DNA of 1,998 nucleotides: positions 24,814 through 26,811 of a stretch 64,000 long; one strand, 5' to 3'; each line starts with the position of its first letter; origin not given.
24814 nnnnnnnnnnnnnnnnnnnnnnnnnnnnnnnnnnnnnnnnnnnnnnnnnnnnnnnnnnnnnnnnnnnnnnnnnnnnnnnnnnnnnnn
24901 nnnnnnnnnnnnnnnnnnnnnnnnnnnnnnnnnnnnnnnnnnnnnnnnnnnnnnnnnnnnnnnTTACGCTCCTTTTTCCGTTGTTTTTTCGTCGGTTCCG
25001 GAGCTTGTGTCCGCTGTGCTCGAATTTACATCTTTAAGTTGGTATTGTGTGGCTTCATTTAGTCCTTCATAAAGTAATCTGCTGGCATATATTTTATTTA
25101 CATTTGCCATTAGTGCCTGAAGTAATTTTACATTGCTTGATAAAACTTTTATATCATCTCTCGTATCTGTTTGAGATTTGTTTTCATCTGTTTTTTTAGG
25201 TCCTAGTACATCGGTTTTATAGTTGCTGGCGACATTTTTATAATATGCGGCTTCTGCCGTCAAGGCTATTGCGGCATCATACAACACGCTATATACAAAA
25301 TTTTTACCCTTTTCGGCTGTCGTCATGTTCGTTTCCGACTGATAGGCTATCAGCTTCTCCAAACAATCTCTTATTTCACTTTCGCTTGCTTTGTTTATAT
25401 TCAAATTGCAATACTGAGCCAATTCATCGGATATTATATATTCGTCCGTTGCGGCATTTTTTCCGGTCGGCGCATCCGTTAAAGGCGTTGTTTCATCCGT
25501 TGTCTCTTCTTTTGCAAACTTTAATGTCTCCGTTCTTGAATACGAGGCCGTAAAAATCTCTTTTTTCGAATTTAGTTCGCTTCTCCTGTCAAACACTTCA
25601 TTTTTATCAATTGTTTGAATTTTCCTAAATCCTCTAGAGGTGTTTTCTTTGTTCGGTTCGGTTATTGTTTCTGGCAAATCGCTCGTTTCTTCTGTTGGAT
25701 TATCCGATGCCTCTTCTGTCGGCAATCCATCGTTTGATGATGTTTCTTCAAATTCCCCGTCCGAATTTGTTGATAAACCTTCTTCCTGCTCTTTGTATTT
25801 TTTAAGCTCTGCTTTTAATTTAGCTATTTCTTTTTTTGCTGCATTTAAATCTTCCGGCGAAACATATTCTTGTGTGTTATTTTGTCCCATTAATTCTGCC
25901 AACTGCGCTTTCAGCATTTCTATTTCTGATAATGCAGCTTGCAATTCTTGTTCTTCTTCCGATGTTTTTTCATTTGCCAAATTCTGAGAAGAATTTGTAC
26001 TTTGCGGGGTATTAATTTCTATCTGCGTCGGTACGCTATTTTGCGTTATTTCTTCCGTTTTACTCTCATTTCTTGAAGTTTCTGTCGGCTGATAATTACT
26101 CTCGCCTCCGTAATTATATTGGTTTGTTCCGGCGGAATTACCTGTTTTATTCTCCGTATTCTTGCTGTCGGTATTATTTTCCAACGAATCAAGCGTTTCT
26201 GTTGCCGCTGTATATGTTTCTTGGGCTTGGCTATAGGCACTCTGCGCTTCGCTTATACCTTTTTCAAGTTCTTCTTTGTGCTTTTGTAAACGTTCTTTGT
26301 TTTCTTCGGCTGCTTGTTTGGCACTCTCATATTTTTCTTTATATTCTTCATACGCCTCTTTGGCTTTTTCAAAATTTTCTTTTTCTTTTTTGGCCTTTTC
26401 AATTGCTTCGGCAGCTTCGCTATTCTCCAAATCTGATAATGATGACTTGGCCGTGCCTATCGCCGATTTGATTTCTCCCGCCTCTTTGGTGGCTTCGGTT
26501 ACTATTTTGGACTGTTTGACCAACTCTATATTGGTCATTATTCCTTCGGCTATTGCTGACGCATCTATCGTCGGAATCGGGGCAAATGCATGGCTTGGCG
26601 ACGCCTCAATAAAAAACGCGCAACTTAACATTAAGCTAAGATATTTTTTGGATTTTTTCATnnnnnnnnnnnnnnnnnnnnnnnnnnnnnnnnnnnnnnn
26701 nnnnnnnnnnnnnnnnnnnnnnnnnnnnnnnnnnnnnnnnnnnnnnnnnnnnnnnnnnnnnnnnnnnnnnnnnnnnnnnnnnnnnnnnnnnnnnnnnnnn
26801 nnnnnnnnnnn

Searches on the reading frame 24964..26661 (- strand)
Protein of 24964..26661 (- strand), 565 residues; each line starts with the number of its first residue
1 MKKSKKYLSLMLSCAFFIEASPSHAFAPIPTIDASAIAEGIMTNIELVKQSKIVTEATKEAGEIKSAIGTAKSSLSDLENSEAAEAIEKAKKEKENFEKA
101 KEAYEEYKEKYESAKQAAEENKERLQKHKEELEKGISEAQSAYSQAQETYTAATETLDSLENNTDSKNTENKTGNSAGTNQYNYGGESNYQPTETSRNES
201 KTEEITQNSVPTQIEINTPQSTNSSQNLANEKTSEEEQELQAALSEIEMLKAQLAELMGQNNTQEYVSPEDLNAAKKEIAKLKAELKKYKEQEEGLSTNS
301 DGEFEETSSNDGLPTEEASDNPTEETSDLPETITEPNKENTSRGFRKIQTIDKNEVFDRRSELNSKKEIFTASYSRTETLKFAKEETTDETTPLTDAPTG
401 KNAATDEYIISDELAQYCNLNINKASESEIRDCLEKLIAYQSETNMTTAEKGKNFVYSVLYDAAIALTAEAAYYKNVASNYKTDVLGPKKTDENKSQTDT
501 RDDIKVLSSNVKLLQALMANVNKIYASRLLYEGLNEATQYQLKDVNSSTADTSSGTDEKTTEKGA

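Call 5: search_protein_families(library=pfam, proteins=[window:24964-26661:-], max_evalue=0.01)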
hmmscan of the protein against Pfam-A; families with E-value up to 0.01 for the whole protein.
window:24964-26661:- (565 aa): 0 families

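Call 24: search_protein_families(library=ncbifam, proteins=[window:24964-26661:-], max_evalue=0.01)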
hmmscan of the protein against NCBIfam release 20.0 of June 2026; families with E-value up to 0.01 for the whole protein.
window:24964-26661:- (565 aa): 1 family
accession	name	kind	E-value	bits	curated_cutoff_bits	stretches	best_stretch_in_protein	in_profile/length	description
TIGR00012.1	L29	equivalog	0.0018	18.3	22.6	1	244-283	11-50/56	50S ribosomal protein L29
